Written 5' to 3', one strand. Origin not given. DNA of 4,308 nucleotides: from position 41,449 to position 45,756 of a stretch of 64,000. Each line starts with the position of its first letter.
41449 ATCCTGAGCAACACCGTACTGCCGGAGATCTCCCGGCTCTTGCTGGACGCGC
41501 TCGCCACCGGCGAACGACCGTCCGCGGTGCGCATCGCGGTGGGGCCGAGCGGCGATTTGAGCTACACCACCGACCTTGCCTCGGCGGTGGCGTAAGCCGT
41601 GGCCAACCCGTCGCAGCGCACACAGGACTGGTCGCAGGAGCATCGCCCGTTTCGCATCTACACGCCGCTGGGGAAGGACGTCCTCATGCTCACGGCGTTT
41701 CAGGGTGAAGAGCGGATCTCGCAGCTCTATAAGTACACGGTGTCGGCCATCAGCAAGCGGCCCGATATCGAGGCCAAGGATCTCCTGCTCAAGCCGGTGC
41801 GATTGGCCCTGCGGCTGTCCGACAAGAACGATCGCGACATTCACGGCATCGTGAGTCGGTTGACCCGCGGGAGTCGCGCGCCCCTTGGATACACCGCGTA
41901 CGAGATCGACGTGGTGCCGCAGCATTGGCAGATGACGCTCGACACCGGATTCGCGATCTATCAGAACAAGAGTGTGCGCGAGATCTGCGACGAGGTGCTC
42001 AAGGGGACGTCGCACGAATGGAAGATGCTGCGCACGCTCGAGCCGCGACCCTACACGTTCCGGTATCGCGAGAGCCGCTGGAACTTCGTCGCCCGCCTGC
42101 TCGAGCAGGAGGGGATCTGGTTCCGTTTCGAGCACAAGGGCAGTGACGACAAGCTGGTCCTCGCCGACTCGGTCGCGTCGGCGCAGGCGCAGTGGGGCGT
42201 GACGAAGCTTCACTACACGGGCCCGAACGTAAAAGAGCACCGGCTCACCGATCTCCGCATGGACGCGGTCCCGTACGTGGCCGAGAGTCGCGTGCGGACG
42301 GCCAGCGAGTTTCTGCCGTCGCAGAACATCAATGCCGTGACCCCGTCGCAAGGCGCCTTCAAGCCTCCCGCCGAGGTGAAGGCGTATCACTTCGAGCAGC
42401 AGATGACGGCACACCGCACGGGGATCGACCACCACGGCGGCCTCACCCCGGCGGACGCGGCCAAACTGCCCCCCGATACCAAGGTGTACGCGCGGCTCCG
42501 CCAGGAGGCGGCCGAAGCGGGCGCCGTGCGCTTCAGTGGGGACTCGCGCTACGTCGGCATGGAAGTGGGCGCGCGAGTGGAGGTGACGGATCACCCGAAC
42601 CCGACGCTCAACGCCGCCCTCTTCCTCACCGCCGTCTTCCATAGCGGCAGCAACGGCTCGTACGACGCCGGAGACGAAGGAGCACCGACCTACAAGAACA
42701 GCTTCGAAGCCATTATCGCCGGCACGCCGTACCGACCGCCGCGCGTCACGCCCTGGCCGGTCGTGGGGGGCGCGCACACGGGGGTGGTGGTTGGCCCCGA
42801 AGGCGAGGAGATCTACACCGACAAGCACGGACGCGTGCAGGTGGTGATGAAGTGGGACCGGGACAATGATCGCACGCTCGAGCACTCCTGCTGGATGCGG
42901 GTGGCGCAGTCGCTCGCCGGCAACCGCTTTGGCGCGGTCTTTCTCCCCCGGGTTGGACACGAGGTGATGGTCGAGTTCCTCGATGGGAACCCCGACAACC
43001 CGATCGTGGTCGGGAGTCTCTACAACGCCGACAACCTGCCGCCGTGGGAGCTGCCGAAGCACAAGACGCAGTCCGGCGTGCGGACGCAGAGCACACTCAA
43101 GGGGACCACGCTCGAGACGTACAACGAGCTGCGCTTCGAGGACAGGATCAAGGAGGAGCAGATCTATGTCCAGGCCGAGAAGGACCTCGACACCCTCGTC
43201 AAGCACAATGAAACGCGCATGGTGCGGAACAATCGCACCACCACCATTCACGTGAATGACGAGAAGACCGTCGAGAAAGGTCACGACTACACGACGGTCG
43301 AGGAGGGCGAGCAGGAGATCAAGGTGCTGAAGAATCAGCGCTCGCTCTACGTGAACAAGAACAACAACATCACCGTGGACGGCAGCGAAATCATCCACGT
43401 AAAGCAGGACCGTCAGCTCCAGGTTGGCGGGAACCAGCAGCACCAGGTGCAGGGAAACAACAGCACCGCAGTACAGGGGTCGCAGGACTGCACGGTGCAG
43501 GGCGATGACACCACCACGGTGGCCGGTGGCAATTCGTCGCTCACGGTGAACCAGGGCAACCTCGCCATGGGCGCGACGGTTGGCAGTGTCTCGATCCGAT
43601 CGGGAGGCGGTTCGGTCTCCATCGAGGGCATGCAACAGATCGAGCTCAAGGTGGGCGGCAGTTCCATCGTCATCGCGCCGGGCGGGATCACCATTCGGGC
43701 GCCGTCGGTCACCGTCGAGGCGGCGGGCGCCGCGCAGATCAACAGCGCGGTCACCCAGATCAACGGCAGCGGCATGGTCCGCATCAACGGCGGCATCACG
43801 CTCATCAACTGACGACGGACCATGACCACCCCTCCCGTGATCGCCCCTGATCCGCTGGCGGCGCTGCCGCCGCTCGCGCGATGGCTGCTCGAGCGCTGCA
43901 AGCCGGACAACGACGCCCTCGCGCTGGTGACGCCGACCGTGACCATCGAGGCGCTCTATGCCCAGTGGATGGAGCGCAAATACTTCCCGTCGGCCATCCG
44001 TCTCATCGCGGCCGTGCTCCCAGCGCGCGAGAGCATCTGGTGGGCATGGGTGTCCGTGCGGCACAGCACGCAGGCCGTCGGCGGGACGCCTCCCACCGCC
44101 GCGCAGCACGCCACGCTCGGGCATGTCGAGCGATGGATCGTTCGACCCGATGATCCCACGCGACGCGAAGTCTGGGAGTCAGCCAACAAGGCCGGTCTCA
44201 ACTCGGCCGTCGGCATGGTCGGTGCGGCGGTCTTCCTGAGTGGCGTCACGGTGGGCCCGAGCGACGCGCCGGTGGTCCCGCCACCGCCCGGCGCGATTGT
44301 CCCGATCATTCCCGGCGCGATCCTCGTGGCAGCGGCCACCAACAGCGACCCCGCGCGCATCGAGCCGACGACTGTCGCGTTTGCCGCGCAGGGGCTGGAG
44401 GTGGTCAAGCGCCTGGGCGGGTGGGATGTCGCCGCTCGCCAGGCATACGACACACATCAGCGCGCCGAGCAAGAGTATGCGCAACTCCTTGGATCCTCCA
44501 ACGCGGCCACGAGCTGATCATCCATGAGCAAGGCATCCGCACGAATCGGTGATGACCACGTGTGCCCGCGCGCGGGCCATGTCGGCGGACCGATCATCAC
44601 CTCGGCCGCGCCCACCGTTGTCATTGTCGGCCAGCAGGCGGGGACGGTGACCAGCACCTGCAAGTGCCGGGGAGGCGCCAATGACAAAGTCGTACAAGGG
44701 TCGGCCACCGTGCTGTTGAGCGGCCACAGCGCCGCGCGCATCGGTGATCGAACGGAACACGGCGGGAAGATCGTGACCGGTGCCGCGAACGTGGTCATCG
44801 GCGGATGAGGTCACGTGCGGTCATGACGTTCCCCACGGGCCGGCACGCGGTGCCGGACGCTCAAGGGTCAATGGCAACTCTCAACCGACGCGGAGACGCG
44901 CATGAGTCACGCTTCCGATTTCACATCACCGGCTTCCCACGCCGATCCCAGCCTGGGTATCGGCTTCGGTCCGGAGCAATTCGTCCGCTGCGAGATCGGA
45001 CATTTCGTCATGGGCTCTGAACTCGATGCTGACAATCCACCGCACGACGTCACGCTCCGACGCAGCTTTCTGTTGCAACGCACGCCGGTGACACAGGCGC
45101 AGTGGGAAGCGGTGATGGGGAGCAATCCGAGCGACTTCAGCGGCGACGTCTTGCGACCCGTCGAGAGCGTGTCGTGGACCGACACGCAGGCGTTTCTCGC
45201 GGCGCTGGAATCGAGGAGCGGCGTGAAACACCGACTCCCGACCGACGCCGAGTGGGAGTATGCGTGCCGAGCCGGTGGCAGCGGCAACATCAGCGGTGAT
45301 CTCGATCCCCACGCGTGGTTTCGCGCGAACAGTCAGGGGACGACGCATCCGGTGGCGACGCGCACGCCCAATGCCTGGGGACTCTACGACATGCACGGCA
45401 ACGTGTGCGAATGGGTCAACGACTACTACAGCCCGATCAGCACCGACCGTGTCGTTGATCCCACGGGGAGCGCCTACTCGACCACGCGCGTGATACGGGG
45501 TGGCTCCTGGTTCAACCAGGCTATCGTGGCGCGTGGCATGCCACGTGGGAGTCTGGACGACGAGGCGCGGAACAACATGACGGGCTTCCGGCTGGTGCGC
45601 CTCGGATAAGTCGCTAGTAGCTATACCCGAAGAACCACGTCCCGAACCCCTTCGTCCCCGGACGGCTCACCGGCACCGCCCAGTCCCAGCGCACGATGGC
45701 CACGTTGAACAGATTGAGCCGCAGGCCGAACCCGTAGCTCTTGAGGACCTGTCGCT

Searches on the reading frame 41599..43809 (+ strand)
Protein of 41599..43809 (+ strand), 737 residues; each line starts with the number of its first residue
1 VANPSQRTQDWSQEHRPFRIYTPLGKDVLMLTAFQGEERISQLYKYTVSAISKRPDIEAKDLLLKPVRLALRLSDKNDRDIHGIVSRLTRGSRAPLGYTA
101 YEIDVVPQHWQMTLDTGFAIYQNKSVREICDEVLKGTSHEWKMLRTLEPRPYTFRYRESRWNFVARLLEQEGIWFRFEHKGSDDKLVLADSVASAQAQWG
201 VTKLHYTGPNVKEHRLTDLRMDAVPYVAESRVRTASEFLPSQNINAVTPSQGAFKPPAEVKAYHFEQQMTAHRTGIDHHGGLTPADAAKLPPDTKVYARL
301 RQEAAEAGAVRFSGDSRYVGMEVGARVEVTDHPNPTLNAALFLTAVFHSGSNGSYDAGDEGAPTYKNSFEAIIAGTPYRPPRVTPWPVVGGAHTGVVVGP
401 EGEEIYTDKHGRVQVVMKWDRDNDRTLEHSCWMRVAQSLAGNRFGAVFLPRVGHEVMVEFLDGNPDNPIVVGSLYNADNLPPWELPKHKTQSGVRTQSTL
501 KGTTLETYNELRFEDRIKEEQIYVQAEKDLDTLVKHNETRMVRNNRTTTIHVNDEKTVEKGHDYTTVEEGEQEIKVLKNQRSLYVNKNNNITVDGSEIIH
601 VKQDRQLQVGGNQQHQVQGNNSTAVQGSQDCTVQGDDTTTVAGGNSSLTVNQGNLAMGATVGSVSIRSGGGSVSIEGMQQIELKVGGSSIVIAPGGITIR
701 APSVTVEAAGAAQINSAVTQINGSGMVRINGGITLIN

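Call 15: search_protein_families(library=pfam, proteins=[window:41599-43809:+], max_evalue=0.001)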
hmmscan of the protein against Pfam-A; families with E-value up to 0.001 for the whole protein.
window:41599-43809:+ (737 aa): 5 families
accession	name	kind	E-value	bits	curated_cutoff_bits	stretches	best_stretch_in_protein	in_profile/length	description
PF05954.17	Phage_GPD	-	1.5e-63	215.3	30.1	1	37-353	1-304/305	Phage tail baseplate hub (GPD)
PF22178.3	Gp5_trimer_C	-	1.4e-26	93.3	30.9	2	492-596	1-99/112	Bacteriophage T4 gp5 C-terminal trimerisation domain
PF04717.18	Phage_base_V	-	3.3e-16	59.8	23.8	1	407-475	11-75/75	Type VI secretion system/phage-baseplate injector OB domain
PF10106.14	DUF2345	-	2.4e-06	27.9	30.7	1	593-715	26-148/151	Uncharacterized protein conserved in bacteria (DUF2345)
PF06715.18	Gp5_C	-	9.9e-06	25.8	20.4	0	595-617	1-23/24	Gp5 C-terminal repeat (3 copies)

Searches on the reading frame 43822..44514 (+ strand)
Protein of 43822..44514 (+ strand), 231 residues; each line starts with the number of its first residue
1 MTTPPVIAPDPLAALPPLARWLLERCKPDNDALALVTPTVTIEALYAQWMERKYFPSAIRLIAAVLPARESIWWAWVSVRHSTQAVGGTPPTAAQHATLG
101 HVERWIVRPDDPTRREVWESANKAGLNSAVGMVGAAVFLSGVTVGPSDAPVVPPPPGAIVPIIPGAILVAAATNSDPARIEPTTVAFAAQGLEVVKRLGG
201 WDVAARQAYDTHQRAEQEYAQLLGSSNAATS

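Call 29: search_protein_families(library=ncbifam, proteins=[window:43822-44514:+], max_evalue=0.01)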
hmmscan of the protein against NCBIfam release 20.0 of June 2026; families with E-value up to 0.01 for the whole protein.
window:43822-44514:+ (231 aa): 0 families

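Call 75: search_protein_families(library=pfam, proteins=[window:43822-44514:+], max_evalue=0.01)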
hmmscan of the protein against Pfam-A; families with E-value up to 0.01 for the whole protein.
window:43822-44514:+ (231 aa): 1 family
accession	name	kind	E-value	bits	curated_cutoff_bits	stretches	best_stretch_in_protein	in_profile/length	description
PF22011.2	DUF6931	-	1.2e-33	116.7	27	1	47-194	3-144/145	Family of unknown function (DUF6931)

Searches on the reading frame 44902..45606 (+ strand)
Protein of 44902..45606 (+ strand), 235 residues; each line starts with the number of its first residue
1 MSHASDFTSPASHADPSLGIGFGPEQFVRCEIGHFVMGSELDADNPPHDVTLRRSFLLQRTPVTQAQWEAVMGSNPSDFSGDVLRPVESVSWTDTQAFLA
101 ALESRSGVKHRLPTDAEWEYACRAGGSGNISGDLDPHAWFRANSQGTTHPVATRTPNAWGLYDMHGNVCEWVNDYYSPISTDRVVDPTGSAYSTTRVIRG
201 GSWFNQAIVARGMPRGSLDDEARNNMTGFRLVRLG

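Call 29: search_protein_families(library=ncbifam, proteins=[window:44902-45606:+], max_evalue=0.01)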
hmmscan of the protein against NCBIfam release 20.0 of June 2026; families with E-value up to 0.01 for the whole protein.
window:44902-45606:+ (235 aa): 8 families
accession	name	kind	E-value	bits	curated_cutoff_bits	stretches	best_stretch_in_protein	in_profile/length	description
NF051459.1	pyoverdine_PvdO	equivalog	1.9e-24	86.2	500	1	84-233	117-278/280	dihydropyoverdine dehydrogenase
TIGR03525.2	GldK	equivalog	7.3e-19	68.4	350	2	144-233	306-405/408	T9SS ring complex lipoprotein PorK/GldK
TIGR03440.2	egtB_TIGR03440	equivalog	1.3e-16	60.7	360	1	85-231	274-412/413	ergothioneine biosynthesis protein EgtB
TIGR02171.1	Fb_sc_TIGR02171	subfamily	5.2e-15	54.5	544.35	1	99-216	147-261/912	TIGR02171 family lipoprotein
TIGR03524.1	GldJ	equivalog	2.1e-12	46.5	458.2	1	133-184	322-373/559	gliding motility lipoprotein GldJ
NF041186.1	SenA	equivalog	1.2e-11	44.7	420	1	85-232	271-381/382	selenoneine synthase SenA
TIGR03530.1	GldJ_short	equivalog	8.8e-09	34.7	382.9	1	151-184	292-325/396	gliding motility lipoprotein GldJ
TIGR04344.1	ovoA_Nterm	equivalog_domain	5.7e-06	25.5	400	1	86-215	297-428/444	5-histidylcysteine sulfoxide synthase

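Call 75: search_protein_families(library=pfam, proteins=[window:44902-45606:+], max_evalue=0.01)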
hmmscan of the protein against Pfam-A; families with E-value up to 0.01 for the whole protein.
window:44902-45606:+ (235 aa): 1 family
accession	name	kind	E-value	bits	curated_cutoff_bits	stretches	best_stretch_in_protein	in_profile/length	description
PF03781.23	FGE-sulfatase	-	1.3e-40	140.1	23.3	1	26-233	4-255/255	Sulfatase-modifying factor enzyme 1-like domain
